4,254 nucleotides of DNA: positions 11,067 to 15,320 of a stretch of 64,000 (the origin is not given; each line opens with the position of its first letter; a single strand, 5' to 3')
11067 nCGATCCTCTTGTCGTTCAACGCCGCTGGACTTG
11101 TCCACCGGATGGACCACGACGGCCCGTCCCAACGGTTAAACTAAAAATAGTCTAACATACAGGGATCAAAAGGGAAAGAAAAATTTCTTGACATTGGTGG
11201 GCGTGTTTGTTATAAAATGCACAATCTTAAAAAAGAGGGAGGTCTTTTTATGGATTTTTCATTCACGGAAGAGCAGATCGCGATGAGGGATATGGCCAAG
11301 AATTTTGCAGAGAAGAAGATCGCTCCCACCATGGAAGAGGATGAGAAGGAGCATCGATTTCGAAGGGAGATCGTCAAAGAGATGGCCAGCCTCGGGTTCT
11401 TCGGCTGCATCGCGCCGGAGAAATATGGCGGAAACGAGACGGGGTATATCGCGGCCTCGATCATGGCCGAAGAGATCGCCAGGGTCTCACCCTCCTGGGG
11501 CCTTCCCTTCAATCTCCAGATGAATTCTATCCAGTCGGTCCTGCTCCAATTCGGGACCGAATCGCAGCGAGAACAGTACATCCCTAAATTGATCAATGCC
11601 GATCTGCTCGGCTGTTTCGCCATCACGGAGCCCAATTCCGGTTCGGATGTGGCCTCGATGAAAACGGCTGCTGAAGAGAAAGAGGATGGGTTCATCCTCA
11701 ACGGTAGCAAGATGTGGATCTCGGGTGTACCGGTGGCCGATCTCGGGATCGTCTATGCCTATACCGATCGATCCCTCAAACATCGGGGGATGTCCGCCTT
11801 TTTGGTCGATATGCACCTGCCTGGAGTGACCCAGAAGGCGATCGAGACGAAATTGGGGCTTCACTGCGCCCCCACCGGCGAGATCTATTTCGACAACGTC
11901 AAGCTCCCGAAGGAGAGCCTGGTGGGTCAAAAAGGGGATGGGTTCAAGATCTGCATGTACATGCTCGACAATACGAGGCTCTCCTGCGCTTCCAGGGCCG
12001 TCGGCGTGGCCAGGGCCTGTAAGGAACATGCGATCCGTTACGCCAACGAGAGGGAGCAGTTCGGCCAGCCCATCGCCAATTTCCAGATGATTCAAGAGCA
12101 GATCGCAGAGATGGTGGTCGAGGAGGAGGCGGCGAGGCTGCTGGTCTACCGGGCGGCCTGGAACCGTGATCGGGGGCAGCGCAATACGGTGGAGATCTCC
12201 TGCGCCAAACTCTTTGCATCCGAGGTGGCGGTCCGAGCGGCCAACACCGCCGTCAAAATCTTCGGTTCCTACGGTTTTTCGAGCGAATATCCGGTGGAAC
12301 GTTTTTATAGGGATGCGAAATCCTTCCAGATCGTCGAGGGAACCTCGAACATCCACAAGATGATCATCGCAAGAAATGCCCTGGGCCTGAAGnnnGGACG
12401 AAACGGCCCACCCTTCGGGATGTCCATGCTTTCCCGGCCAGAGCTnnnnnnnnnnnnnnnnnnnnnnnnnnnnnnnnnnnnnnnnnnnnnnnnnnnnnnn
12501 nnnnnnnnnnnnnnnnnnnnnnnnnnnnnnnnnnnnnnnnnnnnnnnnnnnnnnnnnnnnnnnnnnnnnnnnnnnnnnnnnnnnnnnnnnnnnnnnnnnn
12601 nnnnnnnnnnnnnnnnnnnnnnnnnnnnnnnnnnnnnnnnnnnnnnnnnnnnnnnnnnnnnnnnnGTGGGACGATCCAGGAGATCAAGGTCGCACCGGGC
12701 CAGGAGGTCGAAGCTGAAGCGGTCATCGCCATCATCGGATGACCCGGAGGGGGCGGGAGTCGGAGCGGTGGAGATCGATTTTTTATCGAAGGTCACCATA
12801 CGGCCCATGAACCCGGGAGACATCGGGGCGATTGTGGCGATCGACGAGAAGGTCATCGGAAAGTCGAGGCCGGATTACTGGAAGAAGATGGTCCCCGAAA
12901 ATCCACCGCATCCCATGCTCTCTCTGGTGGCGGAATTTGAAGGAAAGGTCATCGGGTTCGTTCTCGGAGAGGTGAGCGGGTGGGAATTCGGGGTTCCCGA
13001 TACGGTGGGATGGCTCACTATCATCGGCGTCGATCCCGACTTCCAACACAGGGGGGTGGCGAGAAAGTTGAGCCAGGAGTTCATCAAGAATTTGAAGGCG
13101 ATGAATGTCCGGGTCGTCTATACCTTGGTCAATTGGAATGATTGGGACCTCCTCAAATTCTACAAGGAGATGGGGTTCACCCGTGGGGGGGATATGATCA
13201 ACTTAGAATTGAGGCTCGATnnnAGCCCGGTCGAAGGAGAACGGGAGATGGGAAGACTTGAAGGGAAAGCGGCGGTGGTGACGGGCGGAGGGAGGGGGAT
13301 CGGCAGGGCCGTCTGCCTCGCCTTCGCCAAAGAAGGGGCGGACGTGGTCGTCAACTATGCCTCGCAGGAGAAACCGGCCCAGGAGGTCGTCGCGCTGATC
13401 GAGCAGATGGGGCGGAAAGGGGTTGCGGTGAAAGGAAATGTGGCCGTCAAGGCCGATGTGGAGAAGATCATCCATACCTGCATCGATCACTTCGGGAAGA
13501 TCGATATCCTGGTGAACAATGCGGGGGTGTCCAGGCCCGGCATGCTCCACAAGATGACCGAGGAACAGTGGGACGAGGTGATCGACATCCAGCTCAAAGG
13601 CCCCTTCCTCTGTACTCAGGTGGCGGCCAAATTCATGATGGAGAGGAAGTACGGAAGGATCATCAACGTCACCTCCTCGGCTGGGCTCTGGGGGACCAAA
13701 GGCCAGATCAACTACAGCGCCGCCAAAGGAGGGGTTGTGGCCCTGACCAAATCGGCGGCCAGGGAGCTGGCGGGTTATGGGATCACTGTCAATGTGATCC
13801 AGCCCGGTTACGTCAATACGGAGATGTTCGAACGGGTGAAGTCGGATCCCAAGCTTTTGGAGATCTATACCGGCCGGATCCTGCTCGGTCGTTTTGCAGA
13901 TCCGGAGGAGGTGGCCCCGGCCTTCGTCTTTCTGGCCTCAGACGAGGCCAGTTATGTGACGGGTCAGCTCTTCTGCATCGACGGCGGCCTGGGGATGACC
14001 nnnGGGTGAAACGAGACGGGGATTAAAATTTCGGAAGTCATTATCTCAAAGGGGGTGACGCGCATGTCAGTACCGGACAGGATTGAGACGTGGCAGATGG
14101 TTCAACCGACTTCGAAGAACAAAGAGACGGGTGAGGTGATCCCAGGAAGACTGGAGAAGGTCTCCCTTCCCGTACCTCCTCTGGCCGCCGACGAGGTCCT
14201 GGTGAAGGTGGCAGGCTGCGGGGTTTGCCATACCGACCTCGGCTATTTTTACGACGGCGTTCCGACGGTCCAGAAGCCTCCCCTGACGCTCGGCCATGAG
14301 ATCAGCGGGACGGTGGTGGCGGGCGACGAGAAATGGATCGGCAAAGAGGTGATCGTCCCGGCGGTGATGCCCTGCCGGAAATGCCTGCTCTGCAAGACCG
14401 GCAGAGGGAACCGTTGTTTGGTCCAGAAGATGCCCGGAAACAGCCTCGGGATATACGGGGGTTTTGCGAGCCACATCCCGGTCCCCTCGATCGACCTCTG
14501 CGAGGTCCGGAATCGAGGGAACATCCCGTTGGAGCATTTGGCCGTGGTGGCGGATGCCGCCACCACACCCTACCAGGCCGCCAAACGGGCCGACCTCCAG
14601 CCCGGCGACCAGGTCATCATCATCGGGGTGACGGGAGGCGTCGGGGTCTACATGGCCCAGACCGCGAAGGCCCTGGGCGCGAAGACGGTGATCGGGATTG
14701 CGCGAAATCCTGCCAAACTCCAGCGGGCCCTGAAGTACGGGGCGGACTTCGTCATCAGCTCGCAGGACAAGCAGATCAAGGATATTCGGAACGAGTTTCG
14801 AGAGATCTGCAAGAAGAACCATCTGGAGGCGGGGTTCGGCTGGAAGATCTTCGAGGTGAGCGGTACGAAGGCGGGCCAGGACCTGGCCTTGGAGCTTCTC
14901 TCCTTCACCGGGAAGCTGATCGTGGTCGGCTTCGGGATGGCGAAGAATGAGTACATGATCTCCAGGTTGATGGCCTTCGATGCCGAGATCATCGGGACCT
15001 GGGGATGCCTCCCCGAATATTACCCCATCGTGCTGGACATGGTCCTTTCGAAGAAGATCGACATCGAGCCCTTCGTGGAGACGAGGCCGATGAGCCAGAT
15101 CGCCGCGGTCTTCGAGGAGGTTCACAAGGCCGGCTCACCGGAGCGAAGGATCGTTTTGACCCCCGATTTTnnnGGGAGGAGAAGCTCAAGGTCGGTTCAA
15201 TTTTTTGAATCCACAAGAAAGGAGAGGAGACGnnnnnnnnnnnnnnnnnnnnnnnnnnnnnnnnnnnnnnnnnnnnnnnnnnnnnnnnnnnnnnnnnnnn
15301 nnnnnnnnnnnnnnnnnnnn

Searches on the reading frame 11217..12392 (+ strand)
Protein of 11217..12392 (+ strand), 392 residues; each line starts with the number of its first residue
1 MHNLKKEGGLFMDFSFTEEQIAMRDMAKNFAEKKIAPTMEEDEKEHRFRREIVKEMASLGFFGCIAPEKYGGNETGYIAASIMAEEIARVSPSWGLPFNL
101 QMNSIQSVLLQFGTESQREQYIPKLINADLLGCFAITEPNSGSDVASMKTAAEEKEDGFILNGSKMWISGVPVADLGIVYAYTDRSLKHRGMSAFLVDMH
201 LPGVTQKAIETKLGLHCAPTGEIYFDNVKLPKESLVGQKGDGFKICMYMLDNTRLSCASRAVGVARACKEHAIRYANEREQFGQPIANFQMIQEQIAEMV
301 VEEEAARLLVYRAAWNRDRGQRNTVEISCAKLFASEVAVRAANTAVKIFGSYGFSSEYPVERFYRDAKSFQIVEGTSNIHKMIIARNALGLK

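Call 10: search_protein_families(library=pfam, proteins=[window:11217-12392:+], max_evalue=0.001)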
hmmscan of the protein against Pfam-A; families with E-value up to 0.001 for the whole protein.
window:11217-12392:+ (392 aa): 6 families
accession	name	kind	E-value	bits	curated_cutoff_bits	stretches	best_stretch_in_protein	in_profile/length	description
PF00441.29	Acyl-CoA_dh_1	-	2.4e-54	184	22.4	1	240-388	1-149/150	Acyl-CoA dehydrogenase, C-terminal domain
PF02771.21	Acyl-CoA_dh_N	-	6.4e-32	110.7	22.9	1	17-127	1-111/113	Acyl-CoA dehydrogenase, N-terminal domain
PF02770.24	Acyl-CoA_dh_M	-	1.6e-28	99.2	33.3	1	133-228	1-97/97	Acyl-CoA dehydrogenase, middle domain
PF08028.16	Acyl-CoA_dh_2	-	4e-23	82.6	22.7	1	257-372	3-128/134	Acyl-CoA dehydrogenase, C-terminal domain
PF22924.1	ACOX_C_alpha1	-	0.00023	21.4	27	0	259-386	13-166/169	Acyl-CoA oxidase, C-alpha1 domain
PF11794.13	HpaB_N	-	0.00064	19.8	35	0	151-206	170-227/270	4-hydroxyphenylacetate 3-hydroxylase N terminal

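Call 63: search_solved_structures(query=window:11217-12392:+, max_evalue=1e-40)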
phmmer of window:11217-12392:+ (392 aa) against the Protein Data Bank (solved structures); distinct sequences matched with E-value up to 1e-40: 71 (the best 60 are shown).
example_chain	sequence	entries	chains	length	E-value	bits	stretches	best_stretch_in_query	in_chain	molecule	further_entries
3mpi_A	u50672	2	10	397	4.5e-112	378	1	12-391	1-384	Glutaryl-CoA dehydrogenase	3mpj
5lnx_A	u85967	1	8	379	1.9e-93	316.7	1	16-390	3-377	Acyl-CoA dehydrogenase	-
4l1f_A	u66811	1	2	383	2.7e-92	312.9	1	12-388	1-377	Acyl-CoA dehydrogenase domain protein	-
1buc_A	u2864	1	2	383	1.4e-89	304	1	12-384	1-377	BUTYRYL-COA DEHYDROGENASE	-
1jqi_A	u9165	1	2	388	6.3e-89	301.8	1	16-388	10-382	short chain acyl-CoA dehydrogenase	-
5ol2_C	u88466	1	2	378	3.1e-86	293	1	22-387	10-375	Acyl-CoA dehydrogenase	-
1ukw_A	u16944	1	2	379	1.6e-85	290.7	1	12-389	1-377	acyl-CoA dehydrogenase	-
7y0a_A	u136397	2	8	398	2e-84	287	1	22-388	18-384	Short-chain specific acyl-CoA dehydrogenase, mitochondrial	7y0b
8sgs_A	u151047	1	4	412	2.2e-84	286.9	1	22-388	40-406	Short-chain specific acyl-CoA dehydrogenase, mitochondrial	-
4o5m_A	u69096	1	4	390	3.1e-84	286.4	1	12-387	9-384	Isovaleryl-CoA dehydrogenase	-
2vig_A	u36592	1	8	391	1.7e-83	284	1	24-388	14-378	SHORT-CHAIN SPECIFIC ACYL-COA DEHYDROGENASE,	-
4n5f_A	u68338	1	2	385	5.6e-83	282.2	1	12-387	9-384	Putative acyl-CoA dehydrogenase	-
4u83_A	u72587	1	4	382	6.4e-83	282.1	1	17-387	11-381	Acyl-CoA dehydrogenase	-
4kto_A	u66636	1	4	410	1.6e-82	280.7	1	12-387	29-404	isovaleryl-CoA dehydrogenase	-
4m9a_A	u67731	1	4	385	2.1e-82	280.3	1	12-387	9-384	Acyl-CoA dehydrogenase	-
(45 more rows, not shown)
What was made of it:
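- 11217..12395 (+): Acyl-CoA dehydrogenase most similar to the glutaryl-CoA dehydrogenase of PDB 3MPI. call 10; PDB 3MPI 378 bits (call 63)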

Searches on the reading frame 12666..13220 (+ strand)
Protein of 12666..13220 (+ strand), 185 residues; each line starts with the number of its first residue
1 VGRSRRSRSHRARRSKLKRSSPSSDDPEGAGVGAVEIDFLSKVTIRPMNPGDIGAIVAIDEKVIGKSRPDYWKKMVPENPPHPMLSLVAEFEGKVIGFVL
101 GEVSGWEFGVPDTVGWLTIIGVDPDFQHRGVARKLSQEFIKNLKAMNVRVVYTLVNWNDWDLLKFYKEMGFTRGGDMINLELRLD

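Call 10: search_protein_families(library=pfam, proteins=[window:12666-13220:+], max_evalue=0.001)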
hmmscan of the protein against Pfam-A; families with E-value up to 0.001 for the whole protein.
window:12666-13220:+ (185 aa): 5 families
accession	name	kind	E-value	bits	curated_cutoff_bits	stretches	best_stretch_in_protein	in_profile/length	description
PF00583.31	Acetyltransf_1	-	1.4e-11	45.1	20.7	1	81-171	31-116/116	Acetyltransferase (GNAT) family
PF13508.13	Acetyltransf_7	-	6.4e-11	42.9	27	1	87-172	6-83/84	Acetyltransferase (GNAT) domain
PF13673.13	Acetyltransf_10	-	4.4e-07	30.4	23.6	1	85-175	32-111/128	Acetyltransferase (GNAT) domain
PF13527.13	Acetyltransf_9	-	1.4e-05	25.6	25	1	45-171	2-124/127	Acetyltransferase (GNAT) domain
PF08445.16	FR47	-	2.3e-05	24.7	22.1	1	103-172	12-78/86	FR47-like protein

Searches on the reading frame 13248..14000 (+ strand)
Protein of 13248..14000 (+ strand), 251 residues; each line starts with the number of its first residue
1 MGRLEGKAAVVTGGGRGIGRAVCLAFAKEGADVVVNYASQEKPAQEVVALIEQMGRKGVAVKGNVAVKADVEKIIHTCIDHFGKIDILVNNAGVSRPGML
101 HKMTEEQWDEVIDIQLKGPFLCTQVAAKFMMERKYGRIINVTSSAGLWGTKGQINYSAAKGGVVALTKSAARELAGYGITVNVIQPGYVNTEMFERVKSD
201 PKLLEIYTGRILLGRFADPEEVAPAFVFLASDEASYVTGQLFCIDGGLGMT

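Call 3: search_protein_families(library=pfam, proteins=[window:13248-14000:+], max_evalue=0.1)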
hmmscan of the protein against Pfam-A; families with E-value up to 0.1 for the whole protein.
window:13248-14000:+ (251 aa): 5 families
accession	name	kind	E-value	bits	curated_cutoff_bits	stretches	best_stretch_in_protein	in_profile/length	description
PF13561.12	adh_short_C2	-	3e-69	233.6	27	1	16-248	6-235/236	Enoyl-(Acyl carrier protein) reductase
PF00106.31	adh_short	-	6.7e-63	212.1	26.6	1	7-200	1-193/195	short chain dehydrogenase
PF08659.16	KR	-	1e-20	74.8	22.6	1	10-170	4-163/180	KR domain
PF23441.1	SDR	-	0.0018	18.1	27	1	145-248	149-255/258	SDR-like rossmann domain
PF01370.27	Epimerase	-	0.0064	16.4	20.9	1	10-112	2-92/240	NAD dependent epimerase/dehydratase family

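Call 4: search_protein_families(library=ncbifam, proteins=[window:13248-14000:+], max_evalue=0.01)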
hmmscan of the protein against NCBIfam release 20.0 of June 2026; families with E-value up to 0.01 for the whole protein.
window:13248-14000:+ (251 aa): 235 families (the best 25 are shown)
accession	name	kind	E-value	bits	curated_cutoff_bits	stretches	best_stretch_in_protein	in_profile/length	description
TIGR01830.1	3oxo_ACP_reduc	equivalog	5.4e-83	278.4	297.75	1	9-248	1-238/239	3-oxoacyl-[acyl-carrier-protein] reductase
NF004198.0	PRK05653.1-3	equivalog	6.5e-78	261.6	296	1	3-249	4-247/248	3-oxoacyl-ACP reductase FabG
NF009466.0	PRK12826.1-2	subfamily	2.7e-72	243.2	222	1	7-249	4-245/248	3-oxoacyl-ACP reductase FabG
TIGR01829.1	AcAcCoA_reduct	subfamily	4.1e-71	239.5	302.1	1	7-250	1-242/242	acetoacetyl-CoA reductase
NF053542.1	FlxB_rubin_SDR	equivalog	1.5e-70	237.7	340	1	7-248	1-239/239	flexirubin biosynthesis SDR family reductase FlxB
NF005559.1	PRK07231.1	subfamily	6.9e-70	235.4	215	1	3-248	1-247/249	glucose 1-dehydrogenase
NF004197.0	PRK05653.1-1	equivalog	1.6e-68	231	332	1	3-250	4-248/249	3-oxoacyl-ACP reductase FabG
NF009464.0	PRK12824.1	subfamily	3.9e-68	229.7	269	1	7-250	3-244/245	3-oxoacyl-ACP reductase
NF004818.0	PRK06172.1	equivalog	3.8e-67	226.3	336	1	3-248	4-250/253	SDR family oxidoreductase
NF004199.0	PRK05653.1-4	equivalog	7.3e-67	225.5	301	1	4-250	3-247/247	3-oxoacyl-ACP reductase FabG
NF052558.1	MBtsdlDhBudC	equivalog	2.1e-65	220.8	270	1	5-248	2-241/250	meso-2,3-butanediol dehydrogenase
NF005861.0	PRK07791.1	subfamily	1.2e-64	218.6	373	1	1-247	1-255/300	SDR family oxidoreductase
NF004791.0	PRK06138.1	equivalog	3.9e-64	216.4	312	1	3-248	2-249/252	SDR family oxidoreductase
NF005862.0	PRK07792.1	equivalog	4e-64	216.7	414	1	3-247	10-254/307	3-oxoacyl-ACP reductase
NF009546.0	PRK12935.1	equivalog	9.4e-64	215.3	418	1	1-250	1-247/247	acetoacetyl-CoA reductase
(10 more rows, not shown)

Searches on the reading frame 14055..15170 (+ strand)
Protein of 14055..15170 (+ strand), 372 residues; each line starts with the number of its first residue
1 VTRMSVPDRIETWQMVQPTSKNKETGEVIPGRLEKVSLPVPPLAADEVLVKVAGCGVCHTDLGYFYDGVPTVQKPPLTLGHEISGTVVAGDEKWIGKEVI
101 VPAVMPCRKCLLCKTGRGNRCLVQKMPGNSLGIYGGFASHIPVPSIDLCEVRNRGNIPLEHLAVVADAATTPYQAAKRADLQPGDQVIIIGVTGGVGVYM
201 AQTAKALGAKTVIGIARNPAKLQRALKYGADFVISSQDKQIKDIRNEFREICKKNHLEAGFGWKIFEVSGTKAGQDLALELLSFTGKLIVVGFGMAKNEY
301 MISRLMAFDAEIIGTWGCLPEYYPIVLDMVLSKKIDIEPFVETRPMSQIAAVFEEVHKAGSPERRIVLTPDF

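Call 3: search_protein_families(library=pfam, proteins=[window:14055-15170:+], max_evalue=0.1)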
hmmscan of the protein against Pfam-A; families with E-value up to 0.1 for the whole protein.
window:14055-15170:+ (372 aa): 4 families
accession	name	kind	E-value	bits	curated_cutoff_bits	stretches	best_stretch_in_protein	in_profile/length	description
PF08240.17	ADH_N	-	4.5e-22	78.7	23.5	1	45-149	2-100/104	Alcohol dehydrogenase GroES-like domain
PF00107.32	ADH_zinc_N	-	1.6e-21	77.1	31.8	1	195-330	1-127/129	Zinc-binding dehydrogenase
PF00106.31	adh_short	-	0.0079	16.1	26.6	1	187-227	3-42/195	short chain dehydrogenase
PF01262.27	AlaDh_PNT_C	-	0.017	15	23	1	186-243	30-88/214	Alanine dehydrogenase/PNT, C-terminal domain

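Call 4: search_protein_families(library=ncbifam, proteins=[window:14055-15170:+], max_evalue=0.01)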
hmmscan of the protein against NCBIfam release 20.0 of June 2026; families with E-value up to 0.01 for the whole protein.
window:14055-15170:+ (372 aa): 31 families (the best 25 are shown)
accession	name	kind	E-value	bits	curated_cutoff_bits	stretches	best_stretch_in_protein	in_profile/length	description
TIGR03201.1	dearomat_had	equivalog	9.2e-146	485.4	338.65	1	30-370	7-349/349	6-hydroxycyclohex-1-ene-1-carbonyl-CoA dehydrogenase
NF010344.0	PRK13771.1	subfamily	8.2e-32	110.5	349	1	39-362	19-326/334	putative alcohol dehydrogenase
NF041097.1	keto_inos_dh_IolM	equivalog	3.9e-30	104.8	450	1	36-356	43-377/389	scyllo-inosose 3-dehydrogenase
NF047908.1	AldhRedAhr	equivalog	7.5e-29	100.6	470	1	31-368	14-333/335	NADPH-dependent aldehyde reductase Ahr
NF007375.0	PRK09880.1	equivalog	1e-28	100.1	469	1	45-342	27-315/344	L-idonate 5-dehydrogenase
NF041172.1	AcrlCoa_red_Thmprot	equivalog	1.5e-25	89.8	500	1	39-245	19-221/334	acryloyl-CoA reductase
NF003808.0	PRK05396.1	equivalog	1.4e-24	86.6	380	1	36-355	16-327/341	L-threonine 3-dehydrogenase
NF006940.0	PRK09422.1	equivalog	2.6e-24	85.8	344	1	40-362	19-328/338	alcohol dehydrogenase AdhP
TIGR03451.1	mycoS_dep_FDH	equivalog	4.7e-24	84.9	512.9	2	176-358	169-348/358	S-(hydroxymethyl)mycothiol dehydrogenase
TIGR03989.1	Rxyl_3153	subfamily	8.3e-24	84.5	440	2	132-299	136-294/370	NDMA-dependent alcohol dehydrogenase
TIGR00692.1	tdh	equivalog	1.4e-22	80.2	458.35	1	36-344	14-315/340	L-threonine 3-dehydrogenase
NF007642.0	PRK10309.1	equivalog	1.3e-21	77.2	550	1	40-316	19-287/347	galactitol-1-phosphate 5-dehydrogenase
NF007489.0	PRK10083.1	equivalog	1.3e-21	77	376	1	33-341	12-307/339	Zn-dependent oxidoreductase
TIGR03366.1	HpnZ_proposed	hypoth_equivalog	3.5e-21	75.7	328.1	1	41-293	1-254/315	putative phosphonate catabolism associated alcohol dehydrogenase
TIGR02818.1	adh_III_F_hyde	equivalog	4.3e-19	68.8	543.95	2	136-360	139-360/368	S-(hydroxymethyl)glutathione dehydrogenase/class III alcohol dehydrogenase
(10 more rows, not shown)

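Call 64: search_solved_structures(query=window:14055-15170:+, max_evalue=1e-20)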
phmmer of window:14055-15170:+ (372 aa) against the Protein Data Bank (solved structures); distinct sequences matched with E-value up to 1e-20: 19.
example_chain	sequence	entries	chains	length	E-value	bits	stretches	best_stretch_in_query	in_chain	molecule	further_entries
7quy_A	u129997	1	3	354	6.9e-94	318.3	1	35-368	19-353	6-hydroxycyclohex-1-ene-1-carbonyl-CoA dehydrogenase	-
7qul_A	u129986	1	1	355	6.5e-93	315.1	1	35-370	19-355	6-hydroxycyclohex-1-ene-1-carbonyl-CoA dehydrogenase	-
6isv_A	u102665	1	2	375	9.6e-28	100.7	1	36-369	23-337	Acetophenone reductase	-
1h2b_A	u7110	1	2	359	2.7e-26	95.9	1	31-356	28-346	ALCOHOL DEHYDROGENASE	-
1e3j_A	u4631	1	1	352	3.1e-25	92.4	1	37-360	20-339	NADP(H)-DEPENDENT KETOSE REDUCTASE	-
2h6e_A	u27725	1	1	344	1.8e-24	89.9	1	32-370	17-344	D-arabinose 1-dehydrogenase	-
6iqd_A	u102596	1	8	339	3.7e-23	85.6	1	36-368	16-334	Alcohol dehydrogenase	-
9u4x_A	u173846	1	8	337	5.8e-23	84.9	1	37-369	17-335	Alcohol dehydrogenase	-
2eer_A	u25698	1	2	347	6.6e-23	84.8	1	32-314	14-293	NAD-dependent alcohol dehydrogenase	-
9uee_A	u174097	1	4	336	3.4e-22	82.4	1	37-241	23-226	(R)-specific carbonyl reductase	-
3wnq_A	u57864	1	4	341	8.9e-22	81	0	36-241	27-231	(R)-specific carbonyl reductase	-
3wle_A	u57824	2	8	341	1.4e-21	80.4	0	36-241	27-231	(R)-specific carbonyl reductase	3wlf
4c4o_A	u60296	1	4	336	1.5e-21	80.3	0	37-241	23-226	CARBONYL REDUCTASE CPCR2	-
5k1s_A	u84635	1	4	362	2.3e-21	79.7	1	31-292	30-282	Oxidoreductase, zinc-binding dehydrogenase family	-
6n7l_A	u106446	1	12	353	2.7e-21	79.5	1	37-237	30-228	Alcohol dehydrogenase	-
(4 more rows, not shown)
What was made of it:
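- The gene lies 60 nt downstream of a Had that passes its equivalog cut-off (call 4) and matches solved Had structures (call 64).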
